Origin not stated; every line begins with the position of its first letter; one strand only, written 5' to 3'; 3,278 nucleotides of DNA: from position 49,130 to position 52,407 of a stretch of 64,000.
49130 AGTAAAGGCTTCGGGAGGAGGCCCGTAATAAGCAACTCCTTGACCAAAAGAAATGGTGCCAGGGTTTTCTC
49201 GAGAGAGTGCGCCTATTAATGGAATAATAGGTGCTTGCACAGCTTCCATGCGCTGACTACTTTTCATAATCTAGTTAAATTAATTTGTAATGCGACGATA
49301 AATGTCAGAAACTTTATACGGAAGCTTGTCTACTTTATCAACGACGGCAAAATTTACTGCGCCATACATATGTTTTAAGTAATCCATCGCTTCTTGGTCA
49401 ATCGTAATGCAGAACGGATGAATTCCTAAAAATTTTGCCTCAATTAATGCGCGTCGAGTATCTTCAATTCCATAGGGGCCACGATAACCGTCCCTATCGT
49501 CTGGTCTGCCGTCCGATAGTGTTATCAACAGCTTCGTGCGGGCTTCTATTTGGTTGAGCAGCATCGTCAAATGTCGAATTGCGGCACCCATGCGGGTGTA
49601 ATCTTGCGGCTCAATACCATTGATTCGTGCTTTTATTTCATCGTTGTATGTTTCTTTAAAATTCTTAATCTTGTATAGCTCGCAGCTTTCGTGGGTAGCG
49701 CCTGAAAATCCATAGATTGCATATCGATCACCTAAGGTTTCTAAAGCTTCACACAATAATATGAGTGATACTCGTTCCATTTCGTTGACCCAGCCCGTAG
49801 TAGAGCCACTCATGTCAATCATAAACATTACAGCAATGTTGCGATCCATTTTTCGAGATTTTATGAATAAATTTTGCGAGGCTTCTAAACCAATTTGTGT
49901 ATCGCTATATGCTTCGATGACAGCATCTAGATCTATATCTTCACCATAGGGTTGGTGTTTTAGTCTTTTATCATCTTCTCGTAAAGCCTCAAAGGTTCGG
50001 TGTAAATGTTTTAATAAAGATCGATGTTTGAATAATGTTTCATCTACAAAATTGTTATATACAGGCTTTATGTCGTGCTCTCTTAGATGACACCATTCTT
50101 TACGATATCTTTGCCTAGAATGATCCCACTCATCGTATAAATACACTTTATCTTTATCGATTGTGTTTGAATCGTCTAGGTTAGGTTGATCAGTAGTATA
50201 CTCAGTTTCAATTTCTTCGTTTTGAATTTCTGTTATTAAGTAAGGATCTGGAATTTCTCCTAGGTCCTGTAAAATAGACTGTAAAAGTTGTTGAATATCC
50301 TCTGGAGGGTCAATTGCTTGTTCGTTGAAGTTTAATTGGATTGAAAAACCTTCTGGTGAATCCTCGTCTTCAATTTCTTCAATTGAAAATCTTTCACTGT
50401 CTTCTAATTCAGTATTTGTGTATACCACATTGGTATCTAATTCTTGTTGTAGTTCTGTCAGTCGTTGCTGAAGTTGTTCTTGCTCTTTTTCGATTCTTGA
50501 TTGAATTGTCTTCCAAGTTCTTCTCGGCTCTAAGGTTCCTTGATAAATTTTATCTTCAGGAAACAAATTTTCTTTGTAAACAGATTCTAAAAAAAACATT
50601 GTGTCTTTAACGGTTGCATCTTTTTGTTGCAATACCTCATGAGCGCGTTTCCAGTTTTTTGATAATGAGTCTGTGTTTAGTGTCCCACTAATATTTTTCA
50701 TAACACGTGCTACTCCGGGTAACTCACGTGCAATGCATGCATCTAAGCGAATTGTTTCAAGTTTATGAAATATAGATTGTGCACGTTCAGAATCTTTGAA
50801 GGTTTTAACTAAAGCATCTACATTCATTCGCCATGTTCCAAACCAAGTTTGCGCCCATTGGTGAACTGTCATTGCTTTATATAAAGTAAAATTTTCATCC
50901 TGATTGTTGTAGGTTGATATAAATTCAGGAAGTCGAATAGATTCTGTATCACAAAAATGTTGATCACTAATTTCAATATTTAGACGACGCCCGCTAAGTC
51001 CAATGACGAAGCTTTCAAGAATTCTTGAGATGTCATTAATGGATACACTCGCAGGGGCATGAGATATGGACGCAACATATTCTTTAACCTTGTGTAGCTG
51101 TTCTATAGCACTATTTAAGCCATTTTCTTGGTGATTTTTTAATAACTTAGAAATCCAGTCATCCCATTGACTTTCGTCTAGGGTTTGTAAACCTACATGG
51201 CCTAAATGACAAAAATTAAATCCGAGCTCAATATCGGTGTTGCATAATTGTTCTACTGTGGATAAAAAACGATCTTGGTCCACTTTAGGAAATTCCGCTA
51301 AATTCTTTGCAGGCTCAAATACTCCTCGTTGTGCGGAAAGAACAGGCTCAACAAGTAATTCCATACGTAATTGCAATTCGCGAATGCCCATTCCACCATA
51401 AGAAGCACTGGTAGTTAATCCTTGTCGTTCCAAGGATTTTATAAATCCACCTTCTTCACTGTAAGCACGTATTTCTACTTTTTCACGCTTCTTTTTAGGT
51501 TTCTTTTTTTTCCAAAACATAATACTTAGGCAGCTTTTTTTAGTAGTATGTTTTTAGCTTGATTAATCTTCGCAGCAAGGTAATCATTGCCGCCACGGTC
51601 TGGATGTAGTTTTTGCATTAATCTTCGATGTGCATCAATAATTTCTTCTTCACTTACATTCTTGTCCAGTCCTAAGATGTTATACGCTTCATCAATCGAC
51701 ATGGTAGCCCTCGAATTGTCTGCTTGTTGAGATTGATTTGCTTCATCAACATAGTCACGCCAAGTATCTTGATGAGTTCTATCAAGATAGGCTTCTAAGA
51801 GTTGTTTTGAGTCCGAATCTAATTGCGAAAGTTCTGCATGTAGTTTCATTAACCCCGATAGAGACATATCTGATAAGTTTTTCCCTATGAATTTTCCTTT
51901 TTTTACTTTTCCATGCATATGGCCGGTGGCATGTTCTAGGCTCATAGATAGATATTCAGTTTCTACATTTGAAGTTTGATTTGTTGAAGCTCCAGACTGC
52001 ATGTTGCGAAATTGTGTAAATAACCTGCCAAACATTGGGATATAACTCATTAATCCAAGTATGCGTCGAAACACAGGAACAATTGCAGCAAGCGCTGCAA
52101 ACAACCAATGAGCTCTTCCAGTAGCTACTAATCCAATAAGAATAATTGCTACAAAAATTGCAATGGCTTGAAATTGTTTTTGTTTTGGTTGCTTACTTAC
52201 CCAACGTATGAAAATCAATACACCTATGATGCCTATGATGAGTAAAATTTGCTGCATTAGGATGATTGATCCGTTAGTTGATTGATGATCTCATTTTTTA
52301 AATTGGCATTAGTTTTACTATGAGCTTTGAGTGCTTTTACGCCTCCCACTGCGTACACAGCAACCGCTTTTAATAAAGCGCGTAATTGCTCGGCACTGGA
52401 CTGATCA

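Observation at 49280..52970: Translationally coupled three-gene operon: small vWA protein, membrane J-domain (DjlA-like) protein, and NorD/CbbO-like 746-aa vWA protein, with no MoxR ATPase partner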

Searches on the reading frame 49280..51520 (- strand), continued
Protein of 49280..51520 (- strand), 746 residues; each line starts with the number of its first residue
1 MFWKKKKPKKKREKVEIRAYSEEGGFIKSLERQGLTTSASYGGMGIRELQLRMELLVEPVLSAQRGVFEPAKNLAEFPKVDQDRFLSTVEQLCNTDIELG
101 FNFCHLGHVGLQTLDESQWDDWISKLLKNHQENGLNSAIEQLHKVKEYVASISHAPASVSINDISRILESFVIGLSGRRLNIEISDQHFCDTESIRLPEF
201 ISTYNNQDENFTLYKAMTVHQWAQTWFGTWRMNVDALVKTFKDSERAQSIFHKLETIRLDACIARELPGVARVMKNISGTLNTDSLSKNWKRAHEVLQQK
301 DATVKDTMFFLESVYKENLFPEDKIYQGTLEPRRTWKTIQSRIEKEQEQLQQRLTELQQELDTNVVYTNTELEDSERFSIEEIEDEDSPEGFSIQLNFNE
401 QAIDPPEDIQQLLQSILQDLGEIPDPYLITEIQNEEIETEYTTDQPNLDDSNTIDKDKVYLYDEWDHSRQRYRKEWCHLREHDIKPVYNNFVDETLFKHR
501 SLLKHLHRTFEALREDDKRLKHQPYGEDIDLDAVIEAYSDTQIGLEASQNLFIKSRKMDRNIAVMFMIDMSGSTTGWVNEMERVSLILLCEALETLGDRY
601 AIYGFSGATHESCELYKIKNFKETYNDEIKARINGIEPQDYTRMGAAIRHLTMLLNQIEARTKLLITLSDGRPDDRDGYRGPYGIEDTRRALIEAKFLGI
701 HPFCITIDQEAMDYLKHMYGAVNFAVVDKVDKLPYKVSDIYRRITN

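Call 66: predict_structure(alignment_id=A2)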
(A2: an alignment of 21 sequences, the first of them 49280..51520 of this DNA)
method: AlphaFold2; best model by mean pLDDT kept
length: 746 residues; sequences in the alignment: 21
mean_pLDDT: 66.3   pTM: 0.40
mean pLDDT of the five models: 66.3, 57.6, 56.8, 55.9, 55.4
residues with pLDDT >= 90: 76; 70-90: 334; 50-70: 124; < 50: 212
segments of 3 or more residues with pLDDT < 50: 1-42, 366-375, 433-456, 465-474, 512-561, 572-578, 640-642, 667-685, 704-746
pLDDT, mean of each block of 10 residues (from residue 1): 32 35 36 32 71 85 73 82 90 90 89 80 91 89 81 65 73 62 85 85 82 90 82 85 91 93 83 81 84 91 89 89 88 85 85 84 53 59 61 74 78 76 76 36 27 45 49 57 83 78 59 40 31 39 37 32 61 42 71 72 66 77 84 70 64 68 49 35 48 61 46 42 35 34 30
secondary structure, 60 per line:
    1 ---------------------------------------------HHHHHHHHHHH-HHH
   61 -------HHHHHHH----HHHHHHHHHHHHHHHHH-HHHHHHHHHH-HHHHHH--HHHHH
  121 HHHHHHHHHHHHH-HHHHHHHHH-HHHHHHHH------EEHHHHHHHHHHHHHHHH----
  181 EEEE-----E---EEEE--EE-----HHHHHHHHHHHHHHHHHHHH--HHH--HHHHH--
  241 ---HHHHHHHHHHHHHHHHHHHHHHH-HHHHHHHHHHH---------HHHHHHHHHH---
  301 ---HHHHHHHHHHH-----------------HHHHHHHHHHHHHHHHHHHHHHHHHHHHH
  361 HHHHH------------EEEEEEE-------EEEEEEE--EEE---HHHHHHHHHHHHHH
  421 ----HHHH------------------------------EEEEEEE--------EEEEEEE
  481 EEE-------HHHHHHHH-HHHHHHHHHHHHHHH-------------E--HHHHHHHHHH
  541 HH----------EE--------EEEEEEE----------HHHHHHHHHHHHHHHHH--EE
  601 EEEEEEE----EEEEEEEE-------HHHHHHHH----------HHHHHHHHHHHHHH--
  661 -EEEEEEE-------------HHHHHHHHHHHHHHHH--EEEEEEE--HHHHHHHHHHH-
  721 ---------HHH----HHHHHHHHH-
elements in order (helices of 4 or more, strands of 3 or more residues): H46-56 H68-74 H79-95 H97-106 H108-113 H116-133 H135-143 H145-152 H161-176 E181-184 E194-197 H207-226 H234-238 H244-266 H268-278 H288-297 H304-314 H332-365 E378-384 E392-398 E401-403 H407-420 H425-428 E459-465 E474-483 H491-498 H500-514 H531-542 E563-569 H580-596 E599-607 E612-619 H627-634 H645-658 E662-668 H682-697 E700-706 H709-719 H737-745

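Call 69: fold_search(model_id=the predicted structure, library=pdb)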
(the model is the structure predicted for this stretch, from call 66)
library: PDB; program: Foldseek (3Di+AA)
matches with E <= 10: 564; with E <= 0.001: 8
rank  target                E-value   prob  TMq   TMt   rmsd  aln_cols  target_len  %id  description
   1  9qh6_G                1.9e-15  1.00  0.28  0.67  14.3       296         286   31  NorQ in complex with NorD VWA domain from Paracoccus denitrificans (released 2026-03-25)
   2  9qhd_G                8.2e-13  1.00  0.26  0.67  14.1       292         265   29  NorQD complex state 1 from Jhaorihella thermophila (released 2026-03-25)
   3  9qhg_G                2.0e-11  1.00  0.23  0.68  14.3       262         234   31  NorQD complex state 4 from Jhaorihella thermophila (released 2026-03-25)
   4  9qhe_G                3.9e-11  1.00  0.22  0.63  13.9       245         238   31  NorQD complex state 2 from Jhaorihella thermophila (released 2026-03-25)
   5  9qh8_G                8.0e-11  1.00  0.25  0.65  14.0       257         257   33  reduced NorQ-NorD VWA domain complex from Paracoccus denitrificans (released 2026-03-25)
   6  9qhf_G                4.0e-09  1.00  0.20  0.63  14.1       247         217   30  NorQD complex state 3 from Jhaorihella thermophila (released 2026-03-25)
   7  6qtb_D                2.7e-04  1.00  0.21  0.55   9.7       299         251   14  Crystal structure of Rea1-MIDAS/Ytm1-UBL complex from Chaetomium thermophilum (released 2019-08-07)
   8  8xt5                  8.6e-04  1.00  0.19  0.45  10.9       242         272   15  The closed state of RGLG5-VWA (released 2025-01-22)
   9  6k88_B                2.3e-03  1.00  0.18  0.51   6.3       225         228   15  RGLG1 MIDAS binds calcium ion (released 2020-06-24)
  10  6k87                  3.4e-03  1.00  0.17  0.41  11.1       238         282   16  The closed state of RGLG1 VWA domain with MIDAS is occupied by water (released 2020-06-24)
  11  8hmg_F                4.5e-03  1.00  0.19  0.43  13.1       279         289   14  The open state of RGLG2-VWA (released 2023-12-06)
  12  8hmg_C                5.2e-03  1.00  0.19  0.43  12.9       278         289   13  The open state of RGLG2-VWA (released 2023-12-06)
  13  1dgq_MODEL_1_A        5.5e-03  1.00  0.17  0.55   5.4       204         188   17  NMR SOLUTION STRUCTURE OF THE INSERTED DOMAIN OF HUMAN LEUKOCYTE FUNCTION ASSOCIATED ANTIGEN-1 (released 2000-02-03)
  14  6k88_A                5.8e-03  1.00  0.18  0.51   6.3       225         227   15  RGLG1 MIDAS binds calcium ion (released 2020-06-24)
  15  6k82                  6.1e-03  1.00  0.18  0.42  11.0       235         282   15  RGLG1 mutant-D338A E378A (released 2020-06-24)
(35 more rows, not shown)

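Call 74: search_protein_families(library=padloc, proteins=[window:49280-51520:-], max_evalue=0.01)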
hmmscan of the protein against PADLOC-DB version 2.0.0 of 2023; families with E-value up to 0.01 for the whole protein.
window:49280-51520:- (746 aa): 0 families

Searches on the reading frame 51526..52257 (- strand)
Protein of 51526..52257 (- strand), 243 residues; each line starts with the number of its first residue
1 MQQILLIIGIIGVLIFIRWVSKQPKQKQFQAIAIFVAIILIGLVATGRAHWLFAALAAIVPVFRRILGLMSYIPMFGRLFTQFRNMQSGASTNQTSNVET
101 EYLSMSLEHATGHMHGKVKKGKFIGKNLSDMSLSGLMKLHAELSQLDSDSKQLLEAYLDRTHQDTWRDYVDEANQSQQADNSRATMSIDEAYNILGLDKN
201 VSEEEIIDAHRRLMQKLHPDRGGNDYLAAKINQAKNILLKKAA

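Call 4: search_protein_families(library=pfam, proteins=[window:51526-52257:-], max_evalue=0.1)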
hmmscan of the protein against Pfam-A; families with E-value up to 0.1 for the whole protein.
window:51526-52257:- (243 aa): 5 families
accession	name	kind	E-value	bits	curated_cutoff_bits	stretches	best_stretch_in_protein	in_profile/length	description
PF00226.36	DnaJ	-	3.4e-09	37.1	27.8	1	191-239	2-54/63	DnaJ domain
PF03656.18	Pam16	-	6.6e-05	23.4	30.3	1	152-237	20-106/127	Pam16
PF13446.11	RPT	-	0.0015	18.7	28.2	1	187-209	1-23/59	A repeated domain in UCH-protein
PF08673.15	RsbU_N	-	0.0022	18.5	25.5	1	197-239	30-66/75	Phosphoserine phosphatase RsbU, N-terminal domain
PF19529.4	DUF6057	-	0.016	14.6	29.8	1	7-66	125-182/569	Family of unknown function (DUF6057)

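Call 5: search_protein_families(library=ncbifam, proteins=[window:51526-52257:-], max_evalue=0.1)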
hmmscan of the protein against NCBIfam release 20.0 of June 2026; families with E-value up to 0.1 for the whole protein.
window:51526-52257:- (243 aa): 13 families
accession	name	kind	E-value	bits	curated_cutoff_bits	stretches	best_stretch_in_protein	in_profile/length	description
NF006948.0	PRK09430.1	equivalog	3.1e-09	36.8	162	1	139-221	157-232/267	co-chaperone DjlA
TIGR02349.1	DnaJ_bact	equivalog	1.9e-06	27.5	377.2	1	192-238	3-53/354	molecular chaperone DnaJ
NF008035.0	PRK10767.1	subfamily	5.6e-06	25.6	338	1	189-229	4-44/374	molecular chaperone DnaJ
NF010871.0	PRK14278.1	equivalog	7e-06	25.2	502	1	191-233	5-47/378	molecular chaperone DnaJ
NF037946.1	terminal_TopJ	equivalog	6.1e-05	21.7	300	1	192-238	8-57/810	terminal organelle assembly protein TopJ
NF010892.0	PRK14299.1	equivalog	0.00012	21.5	392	1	189-222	4-37/291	chaperone protein DnaJ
NF010885.0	PRK14292.1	equivalog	0.00044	19.3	585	1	191-233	4-46/371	chaperone protein DnaJ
TIGR03835.1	termin_org_DnaJ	equivalog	0.00053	18.5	512.25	1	192-237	5-53/871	terminal organelle assembly protein TopJ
NF050028.1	CldAdptActJ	equivalog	0.00068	20.1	150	1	191-221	4-34/93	cold adaptation protein ActJcold adaptation protein ActJ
NF010872.0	PRK14279.1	equivalog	0.0014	17.9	556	1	190-229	10-49/394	molecular chaperone DnaJ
NF010894.0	PRK14301.1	equivalog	0.0027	16.8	548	1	190-228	5-43/373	chaperone protein DnaJ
NF010874.0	PRK14281.1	equivalog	0.006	15.7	619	1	190-228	4-42/397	chaperone protein DnaJ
NF003256.0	PRK04214.1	equivalog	0.065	12.2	500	1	49-110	37-98/412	ribonuclease BN/unknown domain fusion protein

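Call 74: search_protein_families(library=padloc, proteins=[window:51526-52257:-], max_evalue=0.01)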
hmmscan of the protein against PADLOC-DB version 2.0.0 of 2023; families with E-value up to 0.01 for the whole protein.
window:51526-52257:- (243 aa): 0 families

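Call 75: search_protein_families(library=pfam, alignment_id=A3, max_evalue=0.01)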
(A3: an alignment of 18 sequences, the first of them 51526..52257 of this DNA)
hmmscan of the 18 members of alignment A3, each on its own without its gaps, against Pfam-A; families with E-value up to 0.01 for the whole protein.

A. member 1, window:51526-52257:- (243 aa): 4 families
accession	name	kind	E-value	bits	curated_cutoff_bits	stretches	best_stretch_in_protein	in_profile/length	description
PF00226.36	DnaJ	-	3.4e-09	37.1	27.8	1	191-239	2-54/63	DnaJ domain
PF03656.18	Pam16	-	6.6e-05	23.4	30.3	1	152-237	20-106/127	Pam16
PF13446.11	RPT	-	0.0015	18.7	28.2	1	187-209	1-23/59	A repeated domain in UCH-protein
PF08673.15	RsbU_N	-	0.0022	18.5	25.5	0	197-239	30-66/75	Phosphoserine phosphatase RsbU, N-terminal domain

B. families by the number of members that match (of 18 scanned): 6 families
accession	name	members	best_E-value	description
PF00226.36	DnaJ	18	5.4e-10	DnaJ domain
PF03656.18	Pam16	13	4.3e-09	Pam16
PF13446.11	RPT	2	0.0002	A repeated domain in UCH-protein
PF08673.15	RsbU_N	1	0.0022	Phosphoserine phosphatase RsbU, N-terminal domain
PF20176.3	DUF6541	1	0.0034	Family of unknown function (DUF6541)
PF03706.18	LPG_synthase_TM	1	0.0094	Lysylphosphatidylglycerol synthase TM region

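Call 87: search_solved_structures(query=A3, max_evalue=0.001)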
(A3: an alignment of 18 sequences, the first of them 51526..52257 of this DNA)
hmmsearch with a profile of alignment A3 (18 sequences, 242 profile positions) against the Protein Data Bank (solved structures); distinct sequences matched with E-value up to 0.001: 46.
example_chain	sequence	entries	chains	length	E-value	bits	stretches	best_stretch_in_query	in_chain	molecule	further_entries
2guz_A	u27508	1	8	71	7.5e-16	61.8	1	185-240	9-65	Mitochondrial import inner membrane translocase subunit TIM14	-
5nro_B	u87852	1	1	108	1.4e-08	38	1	187-223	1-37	Chaperone protein DnaJ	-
1bqz_A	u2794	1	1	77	2.6e-08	37.1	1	190-223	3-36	DNAJ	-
1bq0_A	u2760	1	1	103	5.9e-08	36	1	190-223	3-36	DNAJ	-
1xbl_A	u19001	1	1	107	6.5e-08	35.9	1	190-223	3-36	DNAJ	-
2n04_A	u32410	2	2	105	7.9e-08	35.6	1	179-240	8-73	DnaJ homolog subfamily C member 5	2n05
2ctw_A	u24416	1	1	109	1.1e-07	35.2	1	179-240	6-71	DnaJ homolog subfamily C member 5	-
2m6y_A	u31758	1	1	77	1.4e-07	34.7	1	183-225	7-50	DnaJ homolog subfamily A member 1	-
5ayk_A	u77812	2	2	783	2.3e-07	34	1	178-239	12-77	DnaJ homolog subfamily C member 10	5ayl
2lo1_A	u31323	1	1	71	6.4e-07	32.6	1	191-225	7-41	DnaJ homolog subfamily A member 1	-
2ctp_A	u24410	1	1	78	6.7e-07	32.5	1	191-222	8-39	DnaJ homolog subfamily B member 12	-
6iws_A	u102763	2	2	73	1.4e-06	31.5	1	187-222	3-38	DnaJ homolog subfamily A member 3, mitochondrial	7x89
8e2o_A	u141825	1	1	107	2.1e-06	30.9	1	192-224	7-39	Isoform 2 of DnaJ homolog subfamily A member 1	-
2y4t_A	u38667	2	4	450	4.7e-06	29.8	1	147-221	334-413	DNAJ HOMOLOG SUBFAMILY C MEMBER 3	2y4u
2och_A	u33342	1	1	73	5.3e-06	29.6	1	190-239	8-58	Hypothetical protein dnj-12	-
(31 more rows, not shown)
